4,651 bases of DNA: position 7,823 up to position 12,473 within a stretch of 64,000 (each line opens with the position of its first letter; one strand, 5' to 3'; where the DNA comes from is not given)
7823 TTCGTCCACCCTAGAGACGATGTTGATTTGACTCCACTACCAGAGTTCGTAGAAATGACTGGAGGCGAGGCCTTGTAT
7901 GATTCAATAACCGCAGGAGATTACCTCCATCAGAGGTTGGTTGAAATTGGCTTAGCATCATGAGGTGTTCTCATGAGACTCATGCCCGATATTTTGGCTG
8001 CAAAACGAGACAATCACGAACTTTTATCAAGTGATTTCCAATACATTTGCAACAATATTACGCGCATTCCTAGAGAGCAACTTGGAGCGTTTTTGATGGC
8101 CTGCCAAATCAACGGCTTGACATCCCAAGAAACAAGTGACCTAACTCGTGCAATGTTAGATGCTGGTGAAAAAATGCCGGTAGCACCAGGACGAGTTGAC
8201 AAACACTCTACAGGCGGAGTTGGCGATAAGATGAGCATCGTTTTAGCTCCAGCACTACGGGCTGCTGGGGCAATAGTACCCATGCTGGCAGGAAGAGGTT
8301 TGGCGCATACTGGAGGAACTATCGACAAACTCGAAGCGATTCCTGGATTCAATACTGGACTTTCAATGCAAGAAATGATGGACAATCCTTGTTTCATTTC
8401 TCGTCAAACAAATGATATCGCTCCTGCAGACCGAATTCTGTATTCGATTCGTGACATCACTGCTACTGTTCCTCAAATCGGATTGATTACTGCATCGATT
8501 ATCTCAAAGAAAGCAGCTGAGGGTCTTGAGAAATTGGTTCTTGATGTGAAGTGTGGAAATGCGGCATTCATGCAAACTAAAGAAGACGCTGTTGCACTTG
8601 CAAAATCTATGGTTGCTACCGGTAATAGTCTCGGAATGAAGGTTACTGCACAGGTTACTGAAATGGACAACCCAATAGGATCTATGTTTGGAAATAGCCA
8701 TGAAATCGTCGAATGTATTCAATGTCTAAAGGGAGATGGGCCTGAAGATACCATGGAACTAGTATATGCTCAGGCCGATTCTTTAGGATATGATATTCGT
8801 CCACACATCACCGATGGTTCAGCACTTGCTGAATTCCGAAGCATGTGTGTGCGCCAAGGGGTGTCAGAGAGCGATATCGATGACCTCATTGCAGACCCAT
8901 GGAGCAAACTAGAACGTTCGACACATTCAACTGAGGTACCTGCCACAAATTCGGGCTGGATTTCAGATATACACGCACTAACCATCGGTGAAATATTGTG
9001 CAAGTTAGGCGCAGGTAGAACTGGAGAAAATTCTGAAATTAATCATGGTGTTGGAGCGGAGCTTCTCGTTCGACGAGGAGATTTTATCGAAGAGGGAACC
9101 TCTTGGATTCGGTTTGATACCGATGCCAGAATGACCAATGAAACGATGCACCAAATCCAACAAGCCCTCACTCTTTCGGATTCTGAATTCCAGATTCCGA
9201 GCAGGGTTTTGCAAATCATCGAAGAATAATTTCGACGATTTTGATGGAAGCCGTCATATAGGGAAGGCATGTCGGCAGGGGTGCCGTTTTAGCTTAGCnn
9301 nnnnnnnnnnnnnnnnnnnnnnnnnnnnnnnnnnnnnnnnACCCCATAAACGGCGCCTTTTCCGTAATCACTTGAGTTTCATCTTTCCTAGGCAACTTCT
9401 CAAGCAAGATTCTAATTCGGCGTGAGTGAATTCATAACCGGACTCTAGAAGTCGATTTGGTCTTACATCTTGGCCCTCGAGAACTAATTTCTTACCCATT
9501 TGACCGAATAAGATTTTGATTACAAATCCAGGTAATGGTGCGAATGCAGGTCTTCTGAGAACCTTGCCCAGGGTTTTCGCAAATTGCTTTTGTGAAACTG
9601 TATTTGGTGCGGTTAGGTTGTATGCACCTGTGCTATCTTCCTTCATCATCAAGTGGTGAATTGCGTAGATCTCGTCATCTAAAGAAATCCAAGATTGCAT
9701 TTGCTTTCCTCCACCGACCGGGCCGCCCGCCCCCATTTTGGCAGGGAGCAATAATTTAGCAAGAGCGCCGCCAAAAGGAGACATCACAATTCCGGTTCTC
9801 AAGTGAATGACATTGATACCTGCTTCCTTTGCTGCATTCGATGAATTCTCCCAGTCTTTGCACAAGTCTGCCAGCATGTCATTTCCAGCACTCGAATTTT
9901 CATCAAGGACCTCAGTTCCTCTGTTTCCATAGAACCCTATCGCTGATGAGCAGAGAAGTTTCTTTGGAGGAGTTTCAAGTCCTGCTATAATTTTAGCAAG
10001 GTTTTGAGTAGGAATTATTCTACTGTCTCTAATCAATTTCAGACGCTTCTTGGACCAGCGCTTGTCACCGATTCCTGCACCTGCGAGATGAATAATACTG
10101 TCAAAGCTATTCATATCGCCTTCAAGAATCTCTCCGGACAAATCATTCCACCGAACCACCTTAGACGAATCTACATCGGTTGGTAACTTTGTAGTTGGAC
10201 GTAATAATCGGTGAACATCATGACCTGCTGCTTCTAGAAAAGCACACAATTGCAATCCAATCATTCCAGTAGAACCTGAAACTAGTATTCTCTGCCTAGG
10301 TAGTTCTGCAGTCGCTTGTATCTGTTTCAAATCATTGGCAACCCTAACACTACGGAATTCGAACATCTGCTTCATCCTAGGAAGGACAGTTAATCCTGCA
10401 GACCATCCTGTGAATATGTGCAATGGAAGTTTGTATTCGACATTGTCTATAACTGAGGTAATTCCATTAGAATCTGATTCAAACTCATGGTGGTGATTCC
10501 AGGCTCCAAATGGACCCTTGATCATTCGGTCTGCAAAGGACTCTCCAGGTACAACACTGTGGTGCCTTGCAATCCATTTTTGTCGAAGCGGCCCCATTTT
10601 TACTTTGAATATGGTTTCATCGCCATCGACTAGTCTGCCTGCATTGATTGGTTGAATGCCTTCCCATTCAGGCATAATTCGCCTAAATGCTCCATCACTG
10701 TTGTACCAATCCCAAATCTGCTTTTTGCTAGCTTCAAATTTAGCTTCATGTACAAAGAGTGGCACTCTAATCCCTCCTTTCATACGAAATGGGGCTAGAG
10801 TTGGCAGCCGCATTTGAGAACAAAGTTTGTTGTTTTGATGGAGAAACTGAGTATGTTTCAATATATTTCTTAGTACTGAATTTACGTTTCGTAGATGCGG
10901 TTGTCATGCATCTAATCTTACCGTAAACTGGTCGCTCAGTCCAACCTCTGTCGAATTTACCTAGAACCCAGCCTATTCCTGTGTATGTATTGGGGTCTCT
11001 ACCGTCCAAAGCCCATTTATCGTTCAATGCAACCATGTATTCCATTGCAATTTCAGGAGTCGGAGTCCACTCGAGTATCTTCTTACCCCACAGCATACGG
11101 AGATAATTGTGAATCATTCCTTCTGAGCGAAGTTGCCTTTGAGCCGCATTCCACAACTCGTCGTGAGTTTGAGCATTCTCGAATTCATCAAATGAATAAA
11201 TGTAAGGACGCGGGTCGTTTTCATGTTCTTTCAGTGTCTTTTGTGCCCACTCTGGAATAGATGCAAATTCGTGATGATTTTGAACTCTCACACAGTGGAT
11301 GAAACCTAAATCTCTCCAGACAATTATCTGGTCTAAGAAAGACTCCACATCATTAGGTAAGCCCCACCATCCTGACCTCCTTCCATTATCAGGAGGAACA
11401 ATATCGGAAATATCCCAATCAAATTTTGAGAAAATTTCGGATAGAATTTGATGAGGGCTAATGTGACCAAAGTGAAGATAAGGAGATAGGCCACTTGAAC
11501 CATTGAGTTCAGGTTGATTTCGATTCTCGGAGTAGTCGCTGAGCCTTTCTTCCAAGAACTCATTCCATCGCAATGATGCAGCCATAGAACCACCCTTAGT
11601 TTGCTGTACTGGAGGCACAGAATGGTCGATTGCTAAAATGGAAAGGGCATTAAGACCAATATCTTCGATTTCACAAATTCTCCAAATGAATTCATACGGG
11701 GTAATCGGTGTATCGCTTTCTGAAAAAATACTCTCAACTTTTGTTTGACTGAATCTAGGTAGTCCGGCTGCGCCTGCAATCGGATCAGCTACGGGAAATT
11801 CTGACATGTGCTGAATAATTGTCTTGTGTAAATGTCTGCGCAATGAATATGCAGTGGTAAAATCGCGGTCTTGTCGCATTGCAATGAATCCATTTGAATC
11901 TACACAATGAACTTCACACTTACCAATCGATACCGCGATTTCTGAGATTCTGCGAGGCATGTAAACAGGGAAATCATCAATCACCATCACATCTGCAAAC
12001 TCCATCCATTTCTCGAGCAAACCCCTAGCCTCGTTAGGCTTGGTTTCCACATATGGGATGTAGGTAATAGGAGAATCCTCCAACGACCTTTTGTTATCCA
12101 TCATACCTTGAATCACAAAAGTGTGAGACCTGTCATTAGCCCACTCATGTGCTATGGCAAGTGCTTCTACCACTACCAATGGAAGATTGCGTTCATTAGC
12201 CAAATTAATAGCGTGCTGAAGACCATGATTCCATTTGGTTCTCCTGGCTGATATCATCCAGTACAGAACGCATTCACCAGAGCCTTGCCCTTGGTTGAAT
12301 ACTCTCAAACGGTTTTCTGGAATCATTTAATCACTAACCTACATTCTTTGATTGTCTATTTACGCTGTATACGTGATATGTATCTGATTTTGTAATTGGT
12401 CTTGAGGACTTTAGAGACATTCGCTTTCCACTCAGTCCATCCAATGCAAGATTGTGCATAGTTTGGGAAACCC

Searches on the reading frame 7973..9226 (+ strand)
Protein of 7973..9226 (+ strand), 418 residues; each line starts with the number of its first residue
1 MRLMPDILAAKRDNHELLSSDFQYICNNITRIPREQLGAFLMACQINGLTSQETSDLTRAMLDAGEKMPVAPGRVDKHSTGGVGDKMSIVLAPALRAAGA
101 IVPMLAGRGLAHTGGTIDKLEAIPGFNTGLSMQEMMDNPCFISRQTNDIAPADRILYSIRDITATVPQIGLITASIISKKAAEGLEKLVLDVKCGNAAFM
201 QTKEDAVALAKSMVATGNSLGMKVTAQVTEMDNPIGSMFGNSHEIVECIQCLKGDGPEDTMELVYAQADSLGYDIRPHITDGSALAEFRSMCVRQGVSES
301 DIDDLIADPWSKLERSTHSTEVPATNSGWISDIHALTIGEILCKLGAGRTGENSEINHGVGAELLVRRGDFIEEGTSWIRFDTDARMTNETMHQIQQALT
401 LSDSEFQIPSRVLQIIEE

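Call 3: search_protein_families(library=pfam, proteins=[window:7973-9226:+], max_evalue=0.01)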
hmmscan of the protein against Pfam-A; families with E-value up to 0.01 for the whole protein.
window:7973-9226:+ (418 aa): 3 families
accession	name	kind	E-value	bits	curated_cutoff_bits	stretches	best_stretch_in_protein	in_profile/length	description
PF00591.27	Glycos_transf_3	-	4.1e-26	92.6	27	1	74-266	4-221/253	Glycosyl transferase family, a/b domain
PF02885.22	Glycos_trans_3N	-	5.8e-12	45.6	26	1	6-65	2-63/63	Glycosyl transferase family, helical bundle domain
PF07831.19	PYNP_C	-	6.9e-10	38.9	27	1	329-377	1-49/75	Pyrimidine nucleoside phosphorylase C-terminal domain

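Call 47: search_protein_families(library=ncbifam, proteins=[window:7973-9226:+], max_evalue=0.01)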
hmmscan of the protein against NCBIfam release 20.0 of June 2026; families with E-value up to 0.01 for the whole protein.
window:7973-9226:+ (418 aa): 9 families
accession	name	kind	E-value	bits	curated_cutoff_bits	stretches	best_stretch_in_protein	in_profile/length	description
NF004490.0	PRK05820.1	equivalog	1.9e-113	379.4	269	1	4-417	5-438/439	thymidine phosphorylase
TIGR02644.1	Y_phosphoryl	subfamily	2.1e-113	379.3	409.05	1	5-398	2-413/417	pyrimidine-nucleoside phosphorylase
NF004747.0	PRK06078.1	equivalog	6.6e-96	321.5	559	1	4-416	3-432/434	pyrimidine-nucleoside phosphorylase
TIGR02643.1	T_phosphoryl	equivalog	4e-91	306.1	570.7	1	6-415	5-436/437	thymidine phosphorylase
NF003338.0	PRK04350.1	subfamily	5.8e-48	163.5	434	1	8-393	96-483/502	thymidine phosphorylase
TIGR02645.1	ARCH_P_rylase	hypoth_equivalog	7.8e-42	143.3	434.6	1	13-386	95-473/493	putative thymidine phosphorylase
TIGR03327.1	AMP_phos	equivalog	7.8e-41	140.1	535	1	11-379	94-467/500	AMP phosphorylase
TIGR01245.1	trpD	equivalog_domain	0.00016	21.1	199.05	1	13-104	6-102/330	anthranilate phosphoribosyltransferase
NF011201.0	PRK14607.1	equivalog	0.0015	17.3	670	1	32-136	225-332/534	bifunctional anthranilate synthase component II/anthranilate phosphoribosyltransferase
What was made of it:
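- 7973..9229 (+): Thymidine phosphorylase; conserved downstream partner across the whole order. NF004490 379 bits against cutoff 269 (call 47).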

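Call 68: search_solved_structures(query=window:7973-9226:+, max_evalue=1e-20)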
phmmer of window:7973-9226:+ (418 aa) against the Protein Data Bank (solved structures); distinct sequences matched with E-value up to 1e-20: 14.
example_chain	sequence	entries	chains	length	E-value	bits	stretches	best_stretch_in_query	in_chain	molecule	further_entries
2wk5_A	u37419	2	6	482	6.4e-85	288.5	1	3-414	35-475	THYMIDINE PHOSPHORYLASE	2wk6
1uou_A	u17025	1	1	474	2.2e-84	286.8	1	3-408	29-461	THYMIDINE PHOSPHORYLASE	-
2j0f_A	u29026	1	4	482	1.8e-83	283.8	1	3-408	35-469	THYMIDINE PHOSPHORYLASE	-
5ep8_A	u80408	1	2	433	1e-76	261.6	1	4-401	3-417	Pyrimidine-nucleoside phosphorylase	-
5oln_A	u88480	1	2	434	2.1e-76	260.5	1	4-401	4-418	Pyrimidine-nucleoside phosphorylase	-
1brw_A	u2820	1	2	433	2.2e-74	253.9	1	4-409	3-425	PROTEIN (PYRIMIDINE NUCLEOSIDE PHOSPHORYLASE)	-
2dsj_A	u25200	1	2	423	1.2e-73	251.4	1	31-409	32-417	Pyrimidine-nucleoside (Thymidine) phosphorylase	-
7m7k_B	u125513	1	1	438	1.5e-73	251.1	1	6-412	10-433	Pyrimidine-nucleoside phosphorylase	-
3h5q_A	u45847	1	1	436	1.2e-71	244.9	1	4-415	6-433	Pyrimidine-nucleoside phosphorylase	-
4x46_A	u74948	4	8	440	2.9e-61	210.6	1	3-403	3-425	Thymidine phosphorylase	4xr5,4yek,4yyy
5ey3_A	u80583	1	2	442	3e-61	210.6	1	3-403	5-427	Thymidine phosphorylase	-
1azy_A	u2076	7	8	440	7.3e-61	209.3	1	3-404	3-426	THYMIDINE PHOSPHORYLASE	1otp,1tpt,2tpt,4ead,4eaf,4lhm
4ga4_A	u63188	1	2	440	1.3e-26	96.5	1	33-377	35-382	Putative thymidine phosphorylase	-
4ga5_B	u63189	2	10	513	2.7e-26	95.5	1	33-376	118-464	Putative thymidine phosphorylase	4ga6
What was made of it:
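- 7973..9229 (+): Human TP E 6e-85 (call 68).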

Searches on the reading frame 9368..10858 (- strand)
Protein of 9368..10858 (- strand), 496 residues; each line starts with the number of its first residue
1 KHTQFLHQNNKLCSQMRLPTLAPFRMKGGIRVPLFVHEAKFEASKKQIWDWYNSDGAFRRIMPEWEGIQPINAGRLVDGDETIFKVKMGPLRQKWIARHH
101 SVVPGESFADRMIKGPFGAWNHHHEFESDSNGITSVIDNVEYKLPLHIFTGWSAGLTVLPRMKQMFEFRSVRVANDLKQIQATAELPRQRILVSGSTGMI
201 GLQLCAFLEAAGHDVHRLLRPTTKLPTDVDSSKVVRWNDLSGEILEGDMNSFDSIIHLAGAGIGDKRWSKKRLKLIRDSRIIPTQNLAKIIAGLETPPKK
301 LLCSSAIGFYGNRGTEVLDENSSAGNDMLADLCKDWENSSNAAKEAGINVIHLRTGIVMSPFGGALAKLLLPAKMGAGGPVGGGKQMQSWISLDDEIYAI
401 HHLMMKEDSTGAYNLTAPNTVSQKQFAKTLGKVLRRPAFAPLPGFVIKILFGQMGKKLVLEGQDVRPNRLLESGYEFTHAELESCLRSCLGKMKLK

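Call 19: search_protein_families(library=pfam, proteins=[window:9368-10858:-], max_evalue=0.001)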
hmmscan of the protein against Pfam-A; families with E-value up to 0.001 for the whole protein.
window:9368-10858:- (496 aa): 5 families
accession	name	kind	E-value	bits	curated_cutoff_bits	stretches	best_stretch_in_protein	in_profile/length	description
PF08338.16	DUF1731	-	1.7e-16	60.1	27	1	443-488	2-46/47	Domain of unknown function (DUF1731)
PF01370.27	Epimerase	-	9e-14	51.9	20.9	1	191-415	1-239/240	NAD dependent epimerase/dehydratase family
PF13460.12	NAD_binding_10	-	0.00015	22.1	27.2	1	195-357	1-145/184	NAD(P)H-binding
PF16363.11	GDP_Man_Dehyd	-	0.00021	21.3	27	0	192-321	1-144/332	GDP-mannose 4,6 dehydratase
PF03364.25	Polyketide_cyc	-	0.00025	21.7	23.4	1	42-162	2-121/126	Polyketide cyclase / dehydrase and lipid transport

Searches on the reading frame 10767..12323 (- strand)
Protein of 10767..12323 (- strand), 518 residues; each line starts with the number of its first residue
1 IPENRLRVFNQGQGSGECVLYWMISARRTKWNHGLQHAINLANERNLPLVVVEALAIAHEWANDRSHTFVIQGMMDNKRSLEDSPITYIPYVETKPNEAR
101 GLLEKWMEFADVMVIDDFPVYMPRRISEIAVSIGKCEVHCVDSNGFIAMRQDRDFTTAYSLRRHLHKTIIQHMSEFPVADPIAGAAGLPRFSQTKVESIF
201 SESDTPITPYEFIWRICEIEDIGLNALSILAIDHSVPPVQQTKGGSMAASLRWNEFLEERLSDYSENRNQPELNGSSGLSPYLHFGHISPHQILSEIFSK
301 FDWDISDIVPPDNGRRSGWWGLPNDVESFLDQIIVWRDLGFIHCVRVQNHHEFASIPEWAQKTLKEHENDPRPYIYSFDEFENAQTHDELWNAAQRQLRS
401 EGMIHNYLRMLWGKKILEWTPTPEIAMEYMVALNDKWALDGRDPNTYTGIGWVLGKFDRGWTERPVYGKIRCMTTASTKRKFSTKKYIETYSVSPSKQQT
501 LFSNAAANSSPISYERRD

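Call 19: search_protein_families(library=pfam, proteins=[window:10767-12323:-], max_evalue=0.001)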
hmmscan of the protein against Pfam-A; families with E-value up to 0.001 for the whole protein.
window:10767-12323:- (518 aa): 2 families
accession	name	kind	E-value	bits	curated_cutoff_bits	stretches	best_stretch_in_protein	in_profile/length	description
PF00875.24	DNA_photolyase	-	0.00027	21.3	26.6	1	19-143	1-125/164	DNA photolyase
PF03441.19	FAD_binding_7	-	0.00033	20.6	27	1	334-412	5-78/203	FAD binding domain of DNA photolyase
